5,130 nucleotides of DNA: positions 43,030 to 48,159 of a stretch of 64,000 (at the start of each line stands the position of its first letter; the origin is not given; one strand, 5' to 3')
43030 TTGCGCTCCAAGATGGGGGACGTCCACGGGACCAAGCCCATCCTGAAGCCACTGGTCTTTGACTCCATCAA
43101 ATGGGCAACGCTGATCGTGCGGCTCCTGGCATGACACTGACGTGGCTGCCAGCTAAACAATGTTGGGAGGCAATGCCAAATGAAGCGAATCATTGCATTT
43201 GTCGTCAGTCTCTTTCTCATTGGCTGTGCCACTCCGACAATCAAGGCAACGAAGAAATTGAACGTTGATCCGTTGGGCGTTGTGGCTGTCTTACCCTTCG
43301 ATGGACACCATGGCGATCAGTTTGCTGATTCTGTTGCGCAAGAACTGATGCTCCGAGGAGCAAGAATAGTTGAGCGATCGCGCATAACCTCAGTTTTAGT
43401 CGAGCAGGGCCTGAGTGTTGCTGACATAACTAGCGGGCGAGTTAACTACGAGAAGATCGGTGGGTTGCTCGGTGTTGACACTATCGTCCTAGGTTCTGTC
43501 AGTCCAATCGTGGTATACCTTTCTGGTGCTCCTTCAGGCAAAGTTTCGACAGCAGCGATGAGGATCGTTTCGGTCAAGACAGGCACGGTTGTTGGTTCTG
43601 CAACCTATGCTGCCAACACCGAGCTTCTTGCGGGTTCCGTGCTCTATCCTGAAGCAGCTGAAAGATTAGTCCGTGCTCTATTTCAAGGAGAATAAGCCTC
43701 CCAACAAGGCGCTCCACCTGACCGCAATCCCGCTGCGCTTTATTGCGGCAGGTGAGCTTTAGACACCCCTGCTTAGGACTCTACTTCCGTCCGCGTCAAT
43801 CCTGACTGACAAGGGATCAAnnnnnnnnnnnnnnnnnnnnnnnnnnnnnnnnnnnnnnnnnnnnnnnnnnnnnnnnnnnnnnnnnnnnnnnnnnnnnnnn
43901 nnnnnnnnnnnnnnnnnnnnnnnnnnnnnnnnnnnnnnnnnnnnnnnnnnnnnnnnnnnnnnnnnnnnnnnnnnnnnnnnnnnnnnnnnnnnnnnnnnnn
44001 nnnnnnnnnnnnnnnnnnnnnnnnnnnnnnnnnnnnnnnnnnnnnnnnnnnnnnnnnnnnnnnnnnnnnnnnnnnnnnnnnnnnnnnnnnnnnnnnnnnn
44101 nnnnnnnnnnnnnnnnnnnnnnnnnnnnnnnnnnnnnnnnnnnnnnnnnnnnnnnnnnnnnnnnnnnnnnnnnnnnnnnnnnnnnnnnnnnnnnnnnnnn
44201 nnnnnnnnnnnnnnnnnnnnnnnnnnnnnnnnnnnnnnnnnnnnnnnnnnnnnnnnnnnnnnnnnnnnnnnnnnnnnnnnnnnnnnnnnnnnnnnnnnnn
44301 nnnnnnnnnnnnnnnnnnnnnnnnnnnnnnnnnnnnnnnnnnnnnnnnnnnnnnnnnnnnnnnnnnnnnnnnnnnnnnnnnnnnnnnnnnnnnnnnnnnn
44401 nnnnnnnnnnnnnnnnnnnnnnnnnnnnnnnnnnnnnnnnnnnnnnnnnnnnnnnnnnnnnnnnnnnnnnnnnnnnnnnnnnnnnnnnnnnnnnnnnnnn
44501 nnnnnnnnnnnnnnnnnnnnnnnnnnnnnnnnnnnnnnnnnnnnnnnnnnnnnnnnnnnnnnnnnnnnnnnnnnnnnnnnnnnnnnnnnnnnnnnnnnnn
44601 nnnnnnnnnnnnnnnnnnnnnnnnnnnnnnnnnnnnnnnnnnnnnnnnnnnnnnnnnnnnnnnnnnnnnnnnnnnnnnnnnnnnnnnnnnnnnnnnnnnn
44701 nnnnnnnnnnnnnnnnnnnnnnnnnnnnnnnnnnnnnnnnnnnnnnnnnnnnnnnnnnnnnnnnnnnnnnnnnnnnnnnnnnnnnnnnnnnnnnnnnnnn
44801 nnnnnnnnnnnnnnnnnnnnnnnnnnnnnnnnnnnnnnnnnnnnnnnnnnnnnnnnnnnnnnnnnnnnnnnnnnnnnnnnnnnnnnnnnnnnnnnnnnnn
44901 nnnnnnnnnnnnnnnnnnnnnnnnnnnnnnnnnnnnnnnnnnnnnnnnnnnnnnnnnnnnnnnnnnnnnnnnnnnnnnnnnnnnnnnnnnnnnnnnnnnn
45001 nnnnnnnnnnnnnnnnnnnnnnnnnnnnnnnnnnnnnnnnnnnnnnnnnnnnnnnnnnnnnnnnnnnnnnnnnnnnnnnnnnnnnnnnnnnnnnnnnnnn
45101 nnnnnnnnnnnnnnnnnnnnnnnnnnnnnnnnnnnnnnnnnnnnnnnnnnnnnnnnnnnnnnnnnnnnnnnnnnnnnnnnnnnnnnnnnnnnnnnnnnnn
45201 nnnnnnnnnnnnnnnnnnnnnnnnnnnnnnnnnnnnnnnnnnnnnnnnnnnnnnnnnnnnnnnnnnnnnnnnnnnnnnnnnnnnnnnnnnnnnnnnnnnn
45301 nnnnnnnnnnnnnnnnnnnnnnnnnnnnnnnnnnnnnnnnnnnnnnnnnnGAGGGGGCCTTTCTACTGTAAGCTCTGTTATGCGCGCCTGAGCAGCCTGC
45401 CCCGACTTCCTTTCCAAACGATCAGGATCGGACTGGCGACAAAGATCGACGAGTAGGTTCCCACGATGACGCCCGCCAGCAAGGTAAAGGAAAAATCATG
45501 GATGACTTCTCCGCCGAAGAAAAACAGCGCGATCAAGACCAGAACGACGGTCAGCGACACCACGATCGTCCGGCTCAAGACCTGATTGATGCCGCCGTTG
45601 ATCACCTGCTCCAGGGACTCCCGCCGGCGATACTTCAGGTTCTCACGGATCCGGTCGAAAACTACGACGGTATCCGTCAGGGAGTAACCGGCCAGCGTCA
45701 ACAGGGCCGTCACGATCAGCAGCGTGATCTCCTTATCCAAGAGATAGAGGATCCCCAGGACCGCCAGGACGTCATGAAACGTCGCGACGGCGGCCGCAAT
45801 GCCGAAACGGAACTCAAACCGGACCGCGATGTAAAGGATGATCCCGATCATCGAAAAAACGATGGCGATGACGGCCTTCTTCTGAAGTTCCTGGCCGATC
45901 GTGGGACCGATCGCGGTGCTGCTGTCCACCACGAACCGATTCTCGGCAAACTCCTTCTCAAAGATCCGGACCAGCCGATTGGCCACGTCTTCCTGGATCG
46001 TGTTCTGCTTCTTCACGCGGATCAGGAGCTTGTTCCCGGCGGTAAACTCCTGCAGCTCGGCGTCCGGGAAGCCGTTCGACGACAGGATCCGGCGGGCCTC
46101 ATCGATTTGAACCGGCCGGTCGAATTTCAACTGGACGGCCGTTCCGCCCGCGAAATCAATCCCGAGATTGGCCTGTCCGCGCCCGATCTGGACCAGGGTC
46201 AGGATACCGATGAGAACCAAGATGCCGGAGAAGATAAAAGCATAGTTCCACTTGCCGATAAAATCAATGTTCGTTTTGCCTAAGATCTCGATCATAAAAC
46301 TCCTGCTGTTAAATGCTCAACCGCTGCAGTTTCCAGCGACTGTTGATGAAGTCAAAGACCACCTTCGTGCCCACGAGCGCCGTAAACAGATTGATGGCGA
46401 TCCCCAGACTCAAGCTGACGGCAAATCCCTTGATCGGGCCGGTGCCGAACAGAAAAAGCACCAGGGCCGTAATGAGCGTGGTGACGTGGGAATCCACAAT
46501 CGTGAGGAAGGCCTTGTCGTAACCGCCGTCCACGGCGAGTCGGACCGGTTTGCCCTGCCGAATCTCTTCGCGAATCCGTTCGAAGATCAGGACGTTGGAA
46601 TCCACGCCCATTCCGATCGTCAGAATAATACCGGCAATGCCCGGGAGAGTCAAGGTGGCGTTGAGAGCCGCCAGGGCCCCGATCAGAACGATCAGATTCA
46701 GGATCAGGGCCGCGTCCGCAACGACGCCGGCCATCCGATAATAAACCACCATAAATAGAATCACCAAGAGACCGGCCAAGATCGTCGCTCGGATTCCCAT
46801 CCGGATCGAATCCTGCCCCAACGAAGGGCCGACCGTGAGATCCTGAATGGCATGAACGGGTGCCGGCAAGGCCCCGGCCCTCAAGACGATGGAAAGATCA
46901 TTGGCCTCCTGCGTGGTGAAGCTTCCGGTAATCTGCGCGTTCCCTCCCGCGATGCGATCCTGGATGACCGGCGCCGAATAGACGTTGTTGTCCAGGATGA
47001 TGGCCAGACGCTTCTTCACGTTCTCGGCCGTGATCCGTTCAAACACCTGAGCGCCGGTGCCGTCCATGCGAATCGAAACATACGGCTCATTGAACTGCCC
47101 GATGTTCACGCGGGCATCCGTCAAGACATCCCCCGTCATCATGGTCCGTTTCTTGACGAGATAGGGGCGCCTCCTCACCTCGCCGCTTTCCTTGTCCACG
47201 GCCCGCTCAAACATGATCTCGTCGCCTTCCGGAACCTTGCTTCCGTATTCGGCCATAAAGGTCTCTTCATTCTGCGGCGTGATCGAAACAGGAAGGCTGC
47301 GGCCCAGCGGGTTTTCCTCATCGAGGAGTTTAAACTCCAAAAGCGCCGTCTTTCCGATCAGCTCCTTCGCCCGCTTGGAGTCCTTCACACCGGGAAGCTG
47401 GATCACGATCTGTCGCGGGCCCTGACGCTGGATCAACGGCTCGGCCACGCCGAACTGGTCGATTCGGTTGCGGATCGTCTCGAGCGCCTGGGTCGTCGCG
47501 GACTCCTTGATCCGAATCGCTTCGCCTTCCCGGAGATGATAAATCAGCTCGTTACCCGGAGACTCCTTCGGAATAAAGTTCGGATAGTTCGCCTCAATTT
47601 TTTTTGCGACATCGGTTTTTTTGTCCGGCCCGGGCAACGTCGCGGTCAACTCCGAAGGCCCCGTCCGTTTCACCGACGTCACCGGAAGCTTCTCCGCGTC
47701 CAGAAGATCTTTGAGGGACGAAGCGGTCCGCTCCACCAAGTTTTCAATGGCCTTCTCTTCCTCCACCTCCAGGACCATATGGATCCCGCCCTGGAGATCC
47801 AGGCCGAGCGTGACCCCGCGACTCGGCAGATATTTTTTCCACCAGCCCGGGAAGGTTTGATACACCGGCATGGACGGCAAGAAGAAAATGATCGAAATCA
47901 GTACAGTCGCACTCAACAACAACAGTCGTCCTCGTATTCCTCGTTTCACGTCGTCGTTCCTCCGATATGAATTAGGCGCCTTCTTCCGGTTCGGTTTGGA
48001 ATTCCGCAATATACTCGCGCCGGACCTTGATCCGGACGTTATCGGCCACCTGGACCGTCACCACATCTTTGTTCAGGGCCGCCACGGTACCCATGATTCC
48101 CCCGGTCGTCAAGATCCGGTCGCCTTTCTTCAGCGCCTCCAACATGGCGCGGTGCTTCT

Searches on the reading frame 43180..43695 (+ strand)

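Call 7: search_protein_families(library=pfam, proteins=[window:43180-43695:+], max_evalue=0.001)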
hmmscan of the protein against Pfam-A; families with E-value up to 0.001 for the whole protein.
window:43180-43695:+ (171 aa): 1 family
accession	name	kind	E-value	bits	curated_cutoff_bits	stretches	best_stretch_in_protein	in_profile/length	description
PF03783.19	CsgG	-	4.4e-05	23.3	20.8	0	45-142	37-147/210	Curli production assembly/transport component CsgG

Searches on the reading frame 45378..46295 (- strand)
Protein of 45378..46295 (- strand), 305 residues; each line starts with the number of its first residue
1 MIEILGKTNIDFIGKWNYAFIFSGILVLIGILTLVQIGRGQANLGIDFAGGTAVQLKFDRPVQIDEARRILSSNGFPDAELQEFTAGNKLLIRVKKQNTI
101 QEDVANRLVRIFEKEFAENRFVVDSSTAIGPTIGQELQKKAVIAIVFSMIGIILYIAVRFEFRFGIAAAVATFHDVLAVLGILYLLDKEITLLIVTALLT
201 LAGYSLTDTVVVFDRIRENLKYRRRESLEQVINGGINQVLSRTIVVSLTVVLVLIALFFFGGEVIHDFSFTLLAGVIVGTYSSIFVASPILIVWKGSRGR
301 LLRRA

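Call 7: search_protein_families(library=pfam, proteins=[window:45378-46295:-], max_evalue=0.001)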
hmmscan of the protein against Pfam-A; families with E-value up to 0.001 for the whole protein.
window:45378-46295:- (305 aa): 2 families
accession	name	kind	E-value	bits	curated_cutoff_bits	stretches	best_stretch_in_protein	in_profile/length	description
PF02355.23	SecD_SecF_C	-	8.1e-61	205.2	20.5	1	120-295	12-187/189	Protein export membrane protein SecD/SecF, C-terminal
PF07549.19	Sec_GG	-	7.3e-07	29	20.3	1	43-62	9-28/28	SecD/SecF GG Motif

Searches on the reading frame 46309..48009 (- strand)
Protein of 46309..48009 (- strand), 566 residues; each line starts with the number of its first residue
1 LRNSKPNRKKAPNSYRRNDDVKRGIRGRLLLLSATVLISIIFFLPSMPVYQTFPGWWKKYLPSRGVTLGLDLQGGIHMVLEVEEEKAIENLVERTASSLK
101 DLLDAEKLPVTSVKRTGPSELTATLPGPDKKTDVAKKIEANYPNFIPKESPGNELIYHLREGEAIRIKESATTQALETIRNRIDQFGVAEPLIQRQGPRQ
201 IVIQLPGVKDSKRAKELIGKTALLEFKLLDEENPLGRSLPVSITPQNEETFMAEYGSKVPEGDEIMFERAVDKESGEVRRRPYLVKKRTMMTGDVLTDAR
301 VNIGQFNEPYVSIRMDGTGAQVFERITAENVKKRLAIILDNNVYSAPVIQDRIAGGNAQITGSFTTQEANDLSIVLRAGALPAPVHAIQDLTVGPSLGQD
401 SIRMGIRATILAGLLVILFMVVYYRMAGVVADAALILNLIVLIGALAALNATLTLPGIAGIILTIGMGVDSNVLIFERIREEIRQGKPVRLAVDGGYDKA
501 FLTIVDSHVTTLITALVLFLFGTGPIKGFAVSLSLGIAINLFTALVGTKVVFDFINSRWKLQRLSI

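Call 7: search_protein_families(library=pfam, proteins=[window:46309-48009:-], max_evalue=0.001)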
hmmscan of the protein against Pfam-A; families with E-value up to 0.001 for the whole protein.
window:46309-48009:- (566 aa): 5 families
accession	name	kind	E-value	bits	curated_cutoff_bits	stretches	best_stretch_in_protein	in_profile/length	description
PF22599.2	SecDF_P1_head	-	4.2e-40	136.6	27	1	279-383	9-114/114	SecDF, P1 head subdomain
PF21760.3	SecD_1st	-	2.6e-28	97.7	27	1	173-230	2-59/60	Protein translocase subunit SecDF, P1 domain, N-terminal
PF02355.23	SecD_SecF_C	-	1.1e-19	71.1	20.5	1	386-544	14-175/189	Protein export membrane protein SecD/SecF, C-terminal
PF07549.19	Sec_GG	-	5.2e-06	26.3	20.3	1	61-84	3-26/28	SecD/SecF GG Motif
PF03176.21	MMPL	-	7.4e-05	22.3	20.5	1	419-545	167-292/333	MMPL family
